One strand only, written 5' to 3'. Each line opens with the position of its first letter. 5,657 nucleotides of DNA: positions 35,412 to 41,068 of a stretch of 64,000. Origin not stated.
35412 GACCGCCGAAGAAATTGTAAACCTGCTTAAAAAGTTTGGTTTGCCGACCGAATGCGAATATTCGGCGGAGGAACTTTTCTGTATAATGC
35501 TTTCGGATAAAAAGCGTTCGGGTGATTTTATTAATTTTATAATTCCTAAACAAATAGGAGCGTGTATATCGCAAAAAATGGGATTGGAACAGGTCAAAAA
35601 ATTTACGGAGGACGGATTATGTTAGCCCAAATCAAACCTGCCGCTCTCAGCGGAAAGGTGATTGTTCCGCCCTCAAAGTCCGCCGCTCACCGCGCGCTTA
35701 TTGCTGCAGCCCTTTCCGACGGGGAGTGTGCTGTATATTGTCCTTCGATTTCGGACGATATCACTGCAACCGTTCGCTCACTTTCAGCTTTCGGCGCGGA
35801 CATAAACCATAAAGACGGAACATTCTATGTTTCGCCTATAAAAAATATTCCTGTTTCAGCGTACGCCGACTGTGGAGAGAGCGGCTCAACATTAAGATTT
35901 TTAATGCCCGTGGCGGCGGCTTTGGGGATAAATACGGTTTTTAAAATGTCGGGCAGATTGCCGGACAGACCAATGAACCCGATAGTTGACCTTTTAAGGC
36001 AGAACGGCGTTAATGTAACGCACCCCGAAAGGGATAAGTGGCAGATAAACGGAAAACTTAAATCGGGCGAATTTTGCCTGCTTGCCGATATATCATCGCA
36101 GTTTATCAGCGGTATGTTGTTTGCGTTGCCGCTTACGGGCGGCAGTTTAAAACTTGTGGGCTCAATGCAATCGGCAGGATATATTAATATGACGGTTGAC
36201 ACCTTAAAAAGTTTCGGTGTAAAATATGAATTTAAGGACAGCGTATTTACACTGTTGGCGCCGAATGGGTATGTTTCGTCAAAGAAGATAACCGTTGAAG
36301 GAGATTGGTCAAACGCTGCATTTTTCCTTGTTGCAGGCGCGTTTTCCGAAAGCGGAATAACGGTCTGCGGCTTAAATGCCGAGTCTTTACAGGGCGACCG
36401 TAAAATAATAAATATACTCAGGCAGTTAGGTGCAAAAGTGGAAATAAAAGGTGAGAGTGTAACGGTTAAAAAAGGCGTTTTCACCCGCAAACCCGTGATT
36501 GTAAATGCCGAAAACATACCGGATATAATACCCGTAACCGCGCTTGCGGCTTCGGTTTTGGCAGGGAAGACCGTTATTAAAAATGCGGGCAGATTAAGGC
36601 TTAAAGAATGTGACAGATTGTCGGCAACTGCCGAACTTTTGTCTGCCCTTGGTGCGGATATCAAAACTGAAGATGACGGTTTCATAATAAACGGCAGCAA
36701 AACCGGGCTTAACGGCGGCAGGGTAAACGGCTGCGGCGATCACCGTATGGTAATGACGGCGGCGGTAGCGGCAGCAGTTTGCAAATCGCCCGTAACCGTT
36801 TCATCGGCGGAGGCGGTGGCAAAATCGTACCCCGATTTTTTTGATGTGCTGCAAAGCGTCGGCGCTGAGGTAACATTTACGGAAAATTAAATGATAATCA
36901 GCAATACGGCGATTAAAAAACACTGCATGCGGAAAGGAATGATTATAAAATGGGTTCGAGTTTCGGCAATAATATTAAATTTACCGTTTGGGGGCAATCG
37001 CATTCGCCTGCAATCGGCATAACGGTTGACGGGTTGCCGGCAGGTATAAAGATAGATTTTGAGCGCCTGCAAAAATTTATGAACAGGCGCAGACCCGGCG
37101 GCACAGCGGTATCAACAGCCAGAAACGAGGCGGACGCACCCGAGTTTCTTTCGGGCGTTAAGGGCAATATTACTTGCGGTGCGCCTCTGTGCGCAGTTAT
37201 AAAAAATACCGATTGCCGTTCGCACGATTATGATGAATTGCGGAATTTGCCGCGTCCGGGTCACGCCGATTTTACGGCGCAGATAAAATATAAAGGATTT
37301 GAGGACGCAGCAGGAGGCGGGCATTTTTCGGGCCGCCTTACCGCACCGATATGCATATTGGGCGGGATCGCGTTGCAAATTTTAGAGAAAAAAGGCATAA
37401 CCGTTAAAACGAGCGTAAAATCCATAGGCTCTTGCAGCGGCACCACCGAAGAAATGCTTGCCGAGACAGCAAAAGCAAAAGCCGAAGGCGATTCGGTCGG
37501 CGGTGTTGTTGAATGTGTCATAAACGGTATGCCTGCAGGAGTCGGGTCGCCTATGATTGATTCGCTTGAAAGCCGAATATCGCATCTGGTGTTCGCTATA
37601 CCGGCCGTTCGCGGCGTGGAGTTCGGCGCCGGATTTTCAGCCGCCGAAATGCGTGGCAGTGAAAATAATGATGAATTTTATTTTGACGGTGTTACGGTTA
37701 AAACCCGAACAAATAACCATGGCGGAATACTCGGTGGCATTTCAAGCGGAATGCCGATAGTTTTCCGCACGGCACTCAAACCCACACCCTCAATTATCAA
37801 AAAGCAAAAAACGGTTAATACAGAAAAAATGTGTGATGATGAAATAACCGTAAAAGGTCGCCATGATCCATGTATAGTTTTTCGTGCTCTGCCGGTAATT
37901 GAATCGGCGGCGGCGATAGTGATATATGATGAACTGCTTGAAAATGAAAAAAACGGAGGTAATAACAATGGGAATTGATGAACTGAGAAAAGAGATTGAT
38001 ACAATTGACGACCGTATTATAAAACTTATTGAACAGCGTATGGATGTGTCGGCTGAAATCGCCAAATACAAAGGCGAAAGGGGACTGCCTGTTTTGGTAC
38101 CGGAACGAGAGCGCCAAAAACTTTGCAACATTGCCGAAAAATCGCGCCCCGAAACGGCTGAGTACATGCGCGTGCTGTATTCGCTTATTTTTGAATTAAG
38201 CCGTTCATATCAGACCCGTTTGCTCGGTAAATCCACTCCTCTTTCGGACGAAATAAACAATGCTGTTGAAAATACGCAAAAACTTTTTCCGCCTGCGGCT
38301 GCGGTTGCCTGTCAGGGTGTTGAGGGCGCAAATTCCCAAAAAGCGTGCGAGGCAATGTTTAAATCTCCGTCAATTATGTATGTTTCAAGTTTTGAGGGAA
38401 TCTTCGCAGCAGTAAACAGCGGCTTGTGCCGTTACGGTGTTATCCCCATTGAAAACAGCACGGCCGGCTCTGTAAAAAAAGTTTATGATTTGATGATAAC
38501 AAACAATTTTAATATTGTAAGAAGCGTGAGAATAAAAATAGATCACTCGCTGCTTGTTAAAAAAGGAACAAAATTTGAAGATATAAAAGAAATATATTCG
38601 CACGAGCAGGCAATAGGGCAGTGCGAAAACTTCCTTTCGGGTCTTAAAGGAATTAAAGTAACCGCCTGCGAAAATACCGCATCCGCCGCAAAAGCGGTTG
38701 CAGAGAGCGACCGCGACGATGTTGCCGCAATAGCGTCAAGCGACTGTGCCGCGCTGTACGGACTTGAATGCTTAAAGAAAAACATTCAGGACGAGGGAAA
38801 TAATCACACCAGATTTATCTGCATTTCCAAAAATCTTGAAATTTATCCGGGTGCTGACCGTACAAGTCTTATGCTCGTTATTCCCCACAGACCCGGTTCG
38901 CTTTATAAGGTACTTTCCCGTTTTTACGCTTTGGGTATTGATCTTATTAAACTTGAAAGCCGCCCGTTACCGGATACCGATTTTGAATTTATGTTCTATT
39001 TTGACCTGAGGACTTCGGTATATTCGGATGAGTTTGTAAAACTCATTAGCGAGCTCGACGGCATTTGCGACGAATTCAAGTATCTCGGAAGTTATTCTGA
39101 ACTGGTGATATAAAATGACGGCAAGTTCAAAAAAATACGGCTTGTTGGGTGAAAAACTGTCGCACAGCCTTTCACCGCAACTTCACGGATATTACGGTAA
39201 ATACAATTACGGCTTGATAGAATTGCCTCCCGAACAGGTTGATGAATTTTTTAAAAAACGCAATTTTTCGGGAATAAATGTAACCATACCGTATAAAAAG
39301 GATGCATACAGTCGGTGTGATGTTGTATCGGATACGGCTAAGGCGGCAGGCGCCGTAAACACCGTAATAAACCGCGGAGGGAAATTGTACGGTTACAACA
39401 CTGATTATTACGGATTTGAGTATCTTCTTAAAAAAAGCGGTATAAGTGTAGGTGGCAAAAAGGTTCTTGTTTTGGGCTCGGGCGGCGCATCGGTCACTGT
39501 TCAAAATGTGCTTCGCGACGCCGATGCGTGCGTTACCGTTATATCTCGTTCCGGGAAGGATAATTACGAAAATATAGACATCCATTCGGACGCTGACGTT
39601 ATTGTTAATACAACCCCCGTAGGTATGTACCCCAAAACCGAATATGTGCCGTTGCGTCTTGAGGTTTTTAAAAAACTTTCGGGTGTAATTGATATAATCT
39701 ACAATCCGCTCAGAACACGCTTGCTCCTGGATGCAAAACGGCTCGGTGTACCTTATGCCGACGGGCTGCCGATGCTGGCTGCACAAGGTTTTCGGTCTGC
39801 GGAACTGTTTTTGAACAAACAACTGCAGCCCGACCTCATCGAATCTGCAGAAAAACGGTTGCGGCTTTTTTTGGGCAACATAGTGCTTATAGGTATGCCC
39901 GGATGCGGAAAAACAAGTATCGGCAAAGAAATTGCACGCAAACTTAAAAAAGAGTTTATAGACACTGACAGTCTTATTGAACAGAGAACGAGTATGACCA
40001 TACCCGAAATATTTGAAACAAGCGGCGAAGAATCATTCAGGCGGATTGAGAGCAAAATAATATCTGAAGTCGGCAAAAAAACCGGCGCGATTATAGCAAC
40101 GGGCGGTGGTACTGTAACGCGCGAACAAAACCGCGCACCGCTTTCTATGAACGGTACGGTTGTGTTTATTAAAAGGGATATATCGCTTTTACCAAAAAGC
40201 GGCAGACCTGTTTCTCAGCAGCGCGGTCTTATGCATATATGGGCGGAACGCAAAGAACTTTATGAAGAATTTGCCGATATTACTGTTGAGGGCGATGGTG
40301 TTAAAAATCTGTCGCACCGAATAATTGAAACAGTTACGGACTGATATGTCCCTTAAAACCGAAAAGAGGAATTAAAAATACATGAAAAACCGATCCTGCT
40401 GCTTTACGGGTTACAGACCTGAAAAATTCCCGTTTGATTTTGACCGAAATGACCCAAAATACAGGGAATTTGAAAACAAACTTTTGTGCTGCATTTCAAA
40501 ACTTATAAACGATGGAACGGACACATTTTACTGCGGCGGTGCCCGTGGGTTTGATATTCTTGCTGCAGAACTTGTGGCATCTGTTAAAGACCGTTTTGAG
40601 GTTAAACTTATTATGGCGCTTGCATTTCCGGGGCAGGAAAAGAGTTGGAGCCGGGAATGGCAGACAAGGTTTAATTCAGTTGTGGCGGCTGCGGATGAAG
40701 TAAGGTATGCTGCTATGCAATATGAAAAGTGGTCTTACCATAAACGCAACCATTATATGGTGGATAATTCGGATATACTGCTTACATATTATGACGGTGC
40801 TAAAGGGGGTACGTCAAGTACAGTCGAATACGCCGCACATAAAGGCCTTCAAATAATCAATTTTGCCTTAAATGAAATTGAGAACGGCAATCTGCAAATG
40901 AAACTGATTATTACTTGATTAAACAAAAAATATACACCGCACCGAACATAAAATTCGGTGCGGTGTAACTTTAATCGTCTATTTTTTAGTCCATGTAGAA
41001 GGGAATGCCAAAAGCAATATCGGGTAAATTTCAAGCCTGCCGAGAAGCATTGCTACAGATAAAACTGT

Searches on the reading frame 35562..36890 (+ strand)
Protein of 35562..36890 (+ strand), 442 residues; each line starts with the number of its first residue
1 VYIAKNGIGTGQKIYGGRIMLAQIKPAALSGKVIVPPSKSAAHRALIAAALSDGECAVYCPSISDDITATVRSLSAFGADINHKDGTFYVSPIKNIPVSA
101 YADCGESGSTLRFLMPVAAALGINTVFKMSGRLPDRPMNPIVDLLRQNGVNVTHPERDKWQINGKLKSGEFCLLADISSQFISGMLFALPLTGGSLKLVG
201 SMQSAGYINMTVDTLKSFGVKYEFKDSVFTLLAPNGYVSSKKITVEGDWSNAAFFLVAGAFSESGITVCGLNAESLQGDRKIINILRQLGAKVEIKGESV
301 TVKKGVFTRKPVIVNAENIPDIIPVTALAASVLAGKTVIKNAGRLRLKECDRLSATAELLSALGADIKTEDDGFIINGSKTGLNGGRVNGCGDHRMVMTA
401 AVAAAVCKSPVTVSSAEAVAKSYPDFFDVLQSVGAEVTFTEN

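Call 7: search_protein_families(library=pfam, proteins=[window:35562-36890:+])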
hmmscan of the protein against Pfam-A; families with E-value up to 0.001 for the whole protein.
window:35562-36890:+ (442 aa): 1 family
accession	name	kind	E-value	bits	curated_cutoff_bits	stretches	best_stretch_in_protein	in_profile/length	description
PF00275.25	EPSP_synthase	-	6.5e-91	305.5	22.8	1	26-430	4-417/417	EPSP synthase (3-phosphoshikimate 1-carboxyvinyltransferase)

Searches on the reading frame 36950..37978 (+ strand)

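Call 7: search_protein_families(library=pfam, proteins=[window:36950-37978:+])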
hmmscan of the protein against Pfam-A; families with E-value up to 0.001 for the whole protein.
window:36950-37978:+ (342 aa): 1 family
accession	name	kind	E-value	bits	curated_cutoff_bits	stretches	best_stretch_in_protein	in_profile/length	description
PF01264.26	Chorismate_synt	-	1.1e-120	402.7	27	1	10-330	2-327/327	Chorismate synthase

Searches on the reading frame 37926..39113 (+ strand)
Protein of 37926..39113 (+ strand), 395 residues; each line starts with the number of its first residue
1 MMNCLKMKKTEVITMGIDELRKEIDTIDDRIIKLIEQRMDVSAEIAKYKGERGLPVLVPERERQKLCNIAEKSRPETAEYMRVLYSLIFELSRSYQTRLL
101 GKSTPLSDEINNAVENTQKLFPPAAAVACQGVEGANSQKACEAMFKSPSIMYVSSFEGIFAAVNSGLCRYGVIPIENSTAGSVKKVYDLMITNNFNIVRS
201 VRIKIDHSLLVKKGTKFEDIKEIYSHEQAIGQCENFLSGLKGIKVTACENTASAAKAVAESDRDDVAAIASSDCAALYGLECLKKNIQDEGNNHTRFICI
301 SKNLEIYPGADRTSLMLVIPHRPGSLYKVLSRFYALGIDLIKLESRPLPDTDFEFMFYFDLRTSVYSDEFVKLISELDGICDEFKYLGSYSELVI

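Call 7: search_protein_families(library=pfam, proteins=[window:37926-39113:+])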
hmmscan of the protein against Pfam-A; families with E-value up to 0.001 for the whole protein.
window:37926-39113:+ (395 aa): 2 families
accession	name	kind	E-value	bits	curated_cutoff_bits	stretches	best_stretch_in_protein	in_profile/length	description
PF00800.23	PDT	-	1e-59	201.8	25.2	1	127-303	1-179/181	Prephenate dehydratase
PF01817.26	CM_2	-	1.9e-20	73.3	27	1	20-96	1-79/80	Chorismate mutase type II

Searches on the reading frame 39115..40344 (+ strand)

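Call 7: search_protein_families(library=pfam, proteins=[window:39115-40344:+])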
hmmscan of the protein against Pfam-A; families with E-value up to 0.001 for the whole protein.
window:39115-40344:+ (409 aa): 5 families
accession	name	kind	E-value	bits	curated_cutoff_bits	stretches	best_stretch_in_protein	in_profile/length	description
PF01202.28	SKI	-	4.9e-38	131.2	22.1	1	262-406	1-157/159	Shikimate kinase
PF08501.16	Shikimate_dh_N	-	8.6e-17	61.6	27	1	10-84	1-83/83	Shikimate dehydrogenase substrate binding domain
PF00004.35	AAA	-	9.3e-05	23.3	21.2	1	256-286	1-31/131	ATPase family associated with various cellular activities (AAA)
PF02882.25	THF_DHG_CYH_C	-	0.00012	21.9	27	1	100-198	22-111/160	Tetrahydrofolate dehydrogenase/cyclohydrolase, NAD(P)-binding domain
PF13671.12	AAA_33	-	0.0005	20.8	27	1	256-297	2-43/143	AAA domain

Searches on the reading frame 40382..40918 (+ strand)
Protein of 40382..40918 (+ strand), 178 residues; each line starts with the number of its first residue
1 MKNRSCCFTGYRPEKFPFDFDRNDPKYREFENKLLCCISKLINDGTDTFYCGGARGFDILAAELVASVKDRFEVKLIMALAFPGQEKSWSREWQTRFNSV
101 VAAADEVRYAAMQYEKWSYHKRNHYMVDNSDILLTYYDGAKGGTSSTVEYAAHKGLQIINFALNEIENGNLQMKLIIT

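Call 7: search_protein_families(library=pfam, proteins=[window:40382-40918:+])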
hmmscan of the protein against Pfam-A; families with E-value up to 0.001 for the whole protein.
window:40382-40918:+ (178 aa): 2 families
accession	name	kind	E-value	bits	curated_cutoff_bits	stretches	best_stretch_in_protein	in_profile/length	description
PF06908.16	YpsA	-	5.1e-27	95.3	27.7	1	6-152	1-149/168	YspA SLOG family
PF02481.21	DNA_processg_A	-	0.00083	19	29.6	0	51-161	79-187/212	DNA recombination-mediator protein A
